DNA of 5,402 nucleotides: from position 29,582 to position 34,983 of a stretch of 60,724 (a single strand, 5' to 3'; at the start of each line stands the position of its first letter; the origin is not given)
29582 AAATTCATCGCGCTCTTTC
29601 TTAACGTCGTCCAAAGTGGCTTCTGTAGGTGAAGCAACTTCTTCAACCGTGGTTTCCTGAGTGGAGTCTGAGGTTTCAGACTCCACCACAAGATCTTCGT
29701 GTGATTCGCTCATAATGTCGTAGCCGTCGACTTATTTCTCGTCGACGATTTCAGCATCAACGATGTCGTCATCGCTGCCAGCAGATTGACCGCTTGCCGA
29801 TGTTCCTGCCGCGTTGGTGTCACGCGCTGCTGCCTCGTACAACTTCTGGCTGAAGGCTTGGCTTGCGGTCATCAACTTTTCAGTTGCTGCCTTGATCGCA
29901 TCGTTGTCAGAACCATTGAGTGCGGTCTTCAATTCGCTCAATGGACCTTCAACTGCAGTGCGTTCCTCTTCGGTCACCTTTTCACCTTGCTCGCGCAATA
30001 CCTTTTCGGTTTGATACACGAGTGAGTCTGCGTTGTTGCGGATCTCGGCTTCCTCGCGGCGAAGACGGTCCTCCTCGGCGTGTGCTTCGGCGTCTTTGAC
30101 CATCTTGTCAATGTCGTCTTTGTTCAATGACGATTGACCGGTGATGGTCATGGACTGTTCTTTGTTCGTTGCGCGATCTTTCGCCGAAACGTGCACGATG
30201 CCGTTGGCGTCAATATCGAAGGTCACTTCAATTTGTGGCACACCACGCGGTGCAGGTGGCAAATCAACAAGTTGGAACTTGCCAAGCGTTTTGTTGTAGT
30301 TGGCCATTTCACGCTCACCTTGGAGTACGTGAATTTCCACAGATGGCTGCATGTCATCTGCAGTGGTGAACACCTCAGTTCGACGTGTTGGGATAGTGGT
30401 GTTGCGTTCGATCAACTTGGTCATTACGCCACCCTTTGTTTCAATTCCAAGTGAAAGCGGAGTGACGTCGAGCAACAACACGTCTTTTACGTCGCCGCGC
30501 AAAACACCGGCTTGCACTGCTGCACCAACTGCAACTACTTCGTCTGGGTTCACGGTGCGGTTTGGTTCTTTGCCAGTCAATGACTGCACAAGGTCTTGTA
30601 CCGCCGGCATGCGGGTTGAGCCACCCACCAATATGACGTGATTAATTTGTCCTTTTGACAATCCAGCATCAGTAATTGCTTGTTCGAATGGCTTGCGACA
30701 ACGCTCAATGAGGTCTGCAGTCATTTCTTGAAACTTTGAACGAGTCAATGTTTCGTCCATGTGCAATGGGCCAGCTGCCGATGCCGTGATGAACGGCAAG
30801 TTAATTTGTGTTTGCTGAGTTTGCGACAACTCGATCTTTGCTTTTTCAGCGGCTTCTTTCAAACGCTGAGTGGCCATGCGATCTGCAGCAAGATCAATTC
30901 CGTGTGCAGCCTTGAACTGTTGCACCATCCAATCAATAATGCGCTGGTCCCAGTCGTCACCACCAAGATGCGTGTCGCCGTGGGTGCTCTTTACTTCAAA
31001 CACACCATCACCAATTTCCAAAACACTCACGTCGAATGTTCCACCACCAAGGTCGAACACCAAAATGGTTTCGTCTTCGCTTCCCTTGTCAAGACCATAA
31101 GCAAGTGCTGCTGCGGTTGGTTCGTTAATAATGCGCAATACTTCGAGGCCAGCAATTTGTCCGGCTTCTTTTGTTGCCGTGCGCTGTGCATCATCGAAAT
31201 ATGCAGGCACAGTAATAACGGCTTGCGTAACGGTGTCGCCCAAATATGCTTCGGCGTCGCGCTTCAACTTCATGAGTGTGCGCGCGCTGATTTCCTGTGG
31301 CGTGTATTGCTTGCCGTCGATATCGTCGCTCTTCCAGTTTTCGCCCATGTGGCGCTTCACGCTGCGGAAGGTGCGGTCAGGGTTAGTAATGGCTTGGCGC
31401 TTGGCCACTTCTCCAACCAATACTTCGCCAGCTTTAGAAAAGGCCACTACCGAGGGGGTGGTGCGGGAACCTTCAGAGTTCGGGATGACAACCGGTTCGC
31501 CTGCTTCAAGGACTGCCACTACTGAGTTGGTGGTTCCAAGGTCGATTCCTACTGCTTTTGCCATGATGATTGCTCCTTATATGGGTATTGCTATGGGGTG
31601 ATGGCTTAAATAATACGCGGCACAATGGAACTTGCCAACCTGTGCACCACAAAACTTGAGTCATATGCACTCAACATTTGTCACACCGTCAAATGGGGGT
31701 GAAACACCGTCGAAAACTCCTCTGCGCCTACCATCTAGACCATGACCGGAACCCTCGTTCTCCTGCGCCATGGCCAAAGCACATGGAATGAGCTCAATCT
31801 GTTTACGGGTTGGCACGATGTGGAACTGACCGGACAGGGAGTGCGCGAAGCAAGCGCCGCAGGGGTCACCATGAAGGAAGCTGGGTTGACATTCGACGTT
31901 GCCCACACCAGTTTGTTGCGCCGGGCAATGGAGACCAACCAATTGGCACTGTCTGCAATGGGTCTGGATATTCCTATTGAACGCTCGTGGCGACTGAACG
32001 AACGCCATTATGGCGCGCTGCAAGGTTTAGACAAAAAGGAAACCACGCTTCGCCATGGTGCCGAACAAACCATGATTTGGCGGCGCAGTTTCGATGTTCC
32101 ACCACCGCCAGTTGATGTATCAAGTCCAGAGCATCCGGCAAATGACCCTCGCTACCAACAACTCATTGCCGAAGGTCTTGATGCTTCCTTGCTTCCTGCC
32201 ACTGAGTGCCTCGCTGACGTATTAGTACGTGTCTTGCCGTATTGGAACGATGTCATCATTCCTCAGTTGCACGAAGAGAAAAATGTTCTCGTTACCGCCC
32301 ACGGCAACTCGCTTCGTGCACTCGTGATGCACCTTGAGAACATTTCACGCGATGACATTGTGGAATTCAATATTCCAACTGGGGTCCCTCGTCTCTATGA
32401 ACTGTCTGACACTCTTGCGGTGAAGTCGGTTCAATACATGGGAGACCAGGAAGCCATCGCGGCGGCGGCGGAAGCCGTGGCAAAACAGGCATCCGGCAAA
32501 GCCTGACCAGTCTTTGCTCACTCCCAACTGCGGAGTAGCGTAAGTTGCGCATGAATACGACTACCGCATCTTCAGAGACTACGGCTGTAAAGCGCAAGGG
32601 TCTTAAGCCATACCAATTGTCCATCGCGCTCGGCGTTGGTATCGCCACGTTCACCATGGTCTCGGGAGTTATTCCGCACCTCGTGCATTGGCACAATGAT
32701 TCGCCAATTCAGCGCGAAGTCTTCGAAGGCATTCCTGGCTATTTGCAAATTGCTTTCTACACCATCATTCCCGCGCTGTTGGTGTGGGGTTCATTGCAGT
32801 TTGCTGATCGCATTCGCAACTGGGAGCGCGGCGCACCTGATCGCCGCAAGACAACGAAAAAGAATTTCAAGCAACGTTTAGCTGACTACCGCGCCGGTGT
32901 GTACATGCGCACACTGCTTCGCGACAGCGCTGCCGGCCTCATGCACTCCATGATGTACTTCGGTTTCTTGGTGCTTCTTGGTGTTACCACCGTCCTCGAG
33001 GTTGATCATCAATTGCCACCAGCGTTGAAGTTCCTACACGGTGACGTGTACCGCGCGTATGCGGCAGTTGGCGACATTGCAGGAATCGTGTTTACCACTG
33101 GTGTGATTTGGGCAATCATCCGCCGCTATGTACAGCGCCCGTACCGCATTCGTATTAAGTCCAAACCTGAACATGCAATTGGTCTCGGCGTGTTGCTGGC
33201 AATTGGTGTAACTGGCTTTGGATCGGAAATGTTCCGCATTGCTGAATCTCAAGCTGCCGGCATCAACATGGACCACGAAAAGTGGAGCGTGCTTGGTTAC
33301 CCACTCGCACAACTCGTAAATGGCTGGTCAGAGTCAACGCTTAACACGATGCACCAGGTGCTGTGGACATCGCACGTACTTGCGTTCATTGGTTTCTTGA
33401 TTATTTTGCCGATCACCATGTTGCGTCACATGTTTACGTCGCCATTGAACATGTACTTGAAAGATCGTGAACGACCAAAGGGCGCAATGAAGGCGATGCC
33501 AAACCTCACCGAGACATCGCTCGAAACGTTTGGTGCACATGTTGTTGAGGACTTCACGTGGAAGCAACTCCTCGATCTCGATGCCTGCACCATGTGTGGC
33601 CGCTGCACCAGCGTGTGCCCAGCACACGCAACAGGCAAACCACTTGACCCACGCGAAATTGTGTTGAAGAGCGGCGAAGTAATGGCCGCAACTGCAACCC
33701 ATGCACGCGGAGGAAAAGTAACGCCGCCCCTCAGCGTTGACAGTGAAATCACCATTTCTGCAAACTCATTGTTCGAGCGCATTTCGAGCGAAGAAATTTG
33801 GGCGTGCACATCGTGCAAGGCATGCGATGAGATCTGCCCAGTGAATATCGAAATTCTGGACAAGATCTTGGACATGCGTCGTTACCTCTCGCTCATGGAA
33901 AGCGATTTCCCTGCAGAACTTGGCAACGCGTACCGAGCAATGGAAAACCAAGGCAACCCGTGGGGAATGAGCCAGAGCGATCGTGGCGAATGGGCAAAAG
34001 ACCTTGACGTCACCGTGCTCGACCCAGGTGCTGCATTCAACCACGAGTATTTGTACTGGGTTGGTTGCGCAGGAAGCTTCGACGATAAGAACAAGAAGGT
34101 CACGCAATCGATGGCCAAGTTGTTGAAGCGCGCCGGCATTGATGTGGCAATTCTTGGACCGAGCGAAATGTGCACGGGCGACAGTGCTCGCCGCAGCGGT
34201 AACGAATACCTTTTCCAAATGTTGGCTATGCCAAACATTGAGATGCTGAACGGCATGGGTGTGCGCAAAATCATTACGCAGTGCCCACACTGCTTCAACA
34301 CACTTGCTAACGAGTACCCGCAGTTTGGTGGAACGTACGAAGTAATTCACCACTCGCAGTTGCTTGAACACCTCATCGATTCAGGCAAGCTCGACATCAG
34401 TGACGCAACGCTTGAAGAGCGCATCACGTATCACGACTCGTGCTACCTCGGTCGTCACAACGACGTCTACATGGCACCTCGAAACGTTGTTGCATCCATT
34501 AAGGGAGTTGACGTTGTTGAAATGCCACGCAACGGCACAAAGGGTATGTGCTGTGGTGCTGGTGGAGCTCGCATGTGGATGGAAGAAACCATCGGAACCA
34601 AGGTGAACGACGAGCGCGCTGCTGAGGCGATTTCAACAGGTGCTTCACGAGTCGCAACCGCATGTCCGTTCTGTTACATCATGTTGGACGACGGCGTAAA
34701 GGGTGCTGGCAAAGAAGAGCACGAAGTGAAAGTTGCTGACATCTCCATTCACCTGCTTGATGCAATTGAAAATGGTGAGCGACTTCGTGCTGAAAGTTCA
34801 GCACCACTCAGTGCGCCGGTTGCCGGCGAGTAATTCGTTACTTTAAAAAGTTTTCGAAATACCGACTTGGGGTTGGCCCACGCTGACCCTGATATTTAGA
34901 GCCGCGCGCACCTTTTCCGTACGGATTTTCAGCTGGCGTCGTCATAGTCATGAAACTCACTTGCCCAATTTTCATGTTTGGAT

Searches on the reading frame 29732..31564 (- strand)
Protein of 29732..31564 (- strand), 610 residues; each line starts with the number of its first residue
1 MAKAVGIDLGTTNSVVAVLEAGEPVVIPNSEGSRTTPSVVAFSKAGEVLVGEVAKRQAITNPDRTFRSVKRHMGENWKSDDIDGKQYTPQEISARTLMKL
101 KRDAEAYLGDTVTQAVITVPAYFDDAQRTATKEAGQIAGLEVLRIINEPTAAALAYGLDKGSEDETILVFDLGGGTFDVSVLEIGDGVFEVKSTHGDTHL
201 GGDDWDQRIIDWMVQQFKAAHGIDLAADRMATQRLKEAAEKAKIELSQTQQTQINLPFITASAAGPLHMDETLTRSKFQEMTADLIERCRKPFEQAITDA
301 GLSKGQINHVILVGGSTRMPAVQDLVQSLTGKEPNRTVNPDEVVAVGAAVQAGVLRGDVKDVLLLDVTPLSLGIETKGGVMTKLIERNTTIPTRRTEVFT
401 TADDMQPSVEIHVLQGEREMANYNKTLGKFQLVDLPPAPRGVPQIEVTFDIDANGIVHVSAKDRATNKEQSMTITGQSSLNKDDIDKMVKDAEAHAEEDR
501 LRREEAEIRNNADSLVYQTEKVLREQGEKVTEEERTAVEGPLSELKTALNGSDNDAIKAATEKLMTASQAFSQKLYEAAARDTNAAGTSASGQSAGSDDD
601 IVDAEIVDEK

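Call 40: search_protein_families(library=pfam, proteins=[window:29732-31564:-], max_evalue=0.001)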
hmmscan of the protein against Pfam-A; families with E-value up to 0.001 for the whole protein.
window:29732-31564:- (610 aa): 3 families
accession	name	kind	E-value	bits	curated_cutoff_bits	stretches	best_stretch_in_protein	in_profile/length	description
PF00012.26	HSP70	-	2.6e-251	835.5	20.6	1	4-576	1-598/599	Hsp70 protein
PF06723.19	MreB_Mbl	-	2.6e-20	72.9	27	1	3-349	2-316/327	MreB/Mbl protein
PF21523.3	ParM_N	-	0.00093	19.7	27.4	0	163-245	3-81/159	Plasmid segregation protein ParM, C-terminal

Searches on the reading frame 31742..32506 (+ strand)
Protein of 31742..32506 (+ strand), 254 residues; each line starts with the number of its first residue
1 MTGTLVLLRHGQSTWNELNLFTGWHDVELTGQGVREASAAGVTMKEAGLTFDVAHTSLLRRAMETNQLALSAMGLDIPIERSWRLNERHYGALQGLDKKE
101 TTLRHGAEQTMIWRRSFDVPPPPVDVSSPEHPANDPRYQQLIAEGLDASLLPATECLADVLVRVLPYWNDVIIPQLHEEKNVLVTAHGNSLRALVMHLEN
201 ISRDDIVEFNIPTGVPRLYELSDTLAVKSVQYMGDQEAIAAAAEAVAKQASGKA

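Call 77: search_protein_families(library=pfam, proteins=[window:31742-32506:+], max_evalue=0.00001)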
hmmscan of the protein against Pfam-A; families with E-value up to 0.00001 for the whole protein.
window:31742-32506:+ (254 aa): 1 family
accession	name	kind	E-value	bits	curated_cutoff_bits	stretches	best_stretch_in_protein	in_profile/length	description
PF00300.27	His_Phos_1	-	2.5e-33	115.8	21.7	2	5-123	1-115/194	Histidine phosphatase superfamily (branch 1)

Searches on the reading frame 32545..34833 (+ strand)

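Call 77: search_protein_families(library=pfam, proteins=[window:32545-34833:+], max_evalue=0.00001)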
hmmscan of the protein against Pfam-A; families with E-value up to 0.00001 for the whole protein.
window:32545-34833:+ (762 aa): 9 families
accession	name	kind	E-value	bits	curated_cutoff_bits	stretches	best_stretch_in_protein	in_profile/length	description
PF02754.22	CCG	-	2e-37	127.6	20.6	2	627-715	1-85/85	Cysteine-rich domain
PF13183.11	Fer4_8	-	5.7e-10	40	27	1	345-435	2-68/68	4Fe-4S dicluster domain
PF13187.11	Fer4_9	-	1.9e-08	34.7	27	1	347-434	1-50/52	4Fe-4S dicluster domain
PF12838.12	Fer4_7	-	2.1e-07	31.7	27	0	343-362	33-52/52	4Fe-4S dicluster domain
PF12797.12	Fer4_2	-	6.6e-07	29.3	24.5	1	339-360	1-22/22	4Fe-4S binding domain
PF13237.11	Fer4_10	-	1.2e-06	28.7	25.5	1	343-432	4-53/53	4Fe-4S dicluster domain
PF13484.11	Fer4_16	-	2.2e-06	28.8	30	0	348-434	2-66/66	4Fe-4S double cluster binding domain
PF13534.11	Fer4_17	-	4e-06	27.7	22.2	0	304-361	15-59/61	4Fe-4S dicluster domain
PF02665.19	Nitrate_red_gam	-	4.8e-06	26.8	22.9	1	168-305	82-207/217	Nitrate reductase gamma subunit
